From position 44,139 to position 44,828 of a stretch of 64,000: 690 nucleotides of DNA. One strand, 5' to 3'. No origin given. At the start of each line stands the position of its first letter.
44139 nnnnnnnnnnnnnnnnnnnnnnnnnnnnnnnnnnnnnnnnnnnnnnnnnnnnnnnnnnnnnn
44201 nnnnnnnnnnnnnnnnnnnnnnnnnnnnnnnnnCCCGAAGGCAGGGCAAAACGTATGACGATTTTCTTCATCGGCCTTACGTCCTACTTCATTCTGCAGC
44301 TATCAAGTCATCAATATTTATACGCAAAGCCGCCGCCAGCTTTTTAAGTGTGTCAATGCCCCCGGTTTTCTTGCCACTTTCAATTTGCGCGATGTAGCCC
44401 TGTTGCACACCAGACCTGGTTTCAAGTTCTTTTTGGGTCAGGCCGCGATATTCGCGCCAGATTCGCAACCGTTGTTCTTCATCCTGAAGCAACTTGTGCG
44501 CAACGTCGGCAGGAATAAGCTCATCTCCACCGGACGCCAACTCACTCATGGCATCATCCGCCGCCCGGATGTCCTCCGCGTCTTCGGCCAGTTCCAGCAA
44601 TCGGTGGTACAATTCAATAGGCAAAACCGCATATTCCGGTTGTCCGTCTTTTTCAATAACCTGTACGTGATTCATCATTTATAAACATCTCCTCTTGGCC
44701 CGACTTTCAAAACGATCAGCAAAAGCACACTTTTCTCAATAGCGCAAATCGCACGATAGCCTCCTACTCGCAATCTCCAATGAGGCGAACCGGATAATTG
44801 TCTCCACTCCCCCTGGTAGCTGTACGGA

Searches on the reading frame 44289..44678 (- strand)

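Call 3: search_protein_families(library=pfam, proteins=[window:44289-44678:-])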
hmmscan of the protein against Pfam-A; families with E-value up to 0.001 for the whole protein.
window:44289-44678:- (129 aa): 5 families
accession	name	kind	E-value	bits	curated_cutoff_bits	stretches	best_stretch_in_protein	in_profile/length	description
PF01381.28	HTH_3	-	2.1e-12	47.3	23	1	71-125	1-55/55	Helix-turn-helix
PF12844.13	HTH_19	-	3e-09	37.1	30.2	1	69-127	2-60/64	Helix-turn-helix domain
PF13560.12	HTH_31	-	3.9e-09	37.1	27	1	69-121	4-57/64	Helix-turn-helix domain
PF13443.12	HTH_26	-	1e-05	26.1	22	1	71-127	2-59/63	Cro/C1-type HTH DNA-binding domain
PF13413.12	HTH_25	-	0.0008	19.6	24.6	0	70-102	1-33/62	Helix-turn-helix domain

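Call 4: search_protein_families(library=ncbifam, proteins=[window:44289-44678:-])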
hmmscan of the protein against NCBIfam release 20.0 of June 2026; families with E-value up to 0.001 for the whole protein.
window:44289-44678:- (129 aa): 8 families
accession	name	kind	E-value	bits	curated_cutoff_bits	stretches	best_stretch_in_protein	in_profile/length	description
NF006015.0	PRK08154.1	subfamily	5.5e-12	45.5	204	1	58-128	22-92/314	anaerobic benzoate catabolism transcriptional regulator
NF047948.1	male_kill_WMK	equivalog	1.7e-08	34.3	300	1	65-127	161-223/300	WO male-killing family protein Wmk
NF041951.1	phage_RstR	subfamily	2.8e-08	34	80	1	69-127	5-63/108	RstR family transcriptional repressor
TIGR03070.1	couple_hipB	subfamily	1.1e-07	31.6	71.65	1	71-119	7-55/58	type II toxin-antitoxin system Y4mF family antitoxin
NF046032.1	TransRegSlrRBacil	equivalog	3.9e-06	27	250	1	71-129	6-65/149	HTH-type transcriptional regulator SlrR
TIGR00270.2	TIGR00270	equivalog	5.1e-06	26.4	110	1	57-122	66-131/159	multiprotein bridging factor aMBF1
NF007408.0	PRK09943.1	equivalog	0.00025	20.6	211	1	69-123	10-64/185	HTH-type transcriptional regulator PuuR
NF010465.0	PRK13890.1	equivalog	0.00045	20.3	96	1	72-123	12-62/121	conjugal transfer protein TrbA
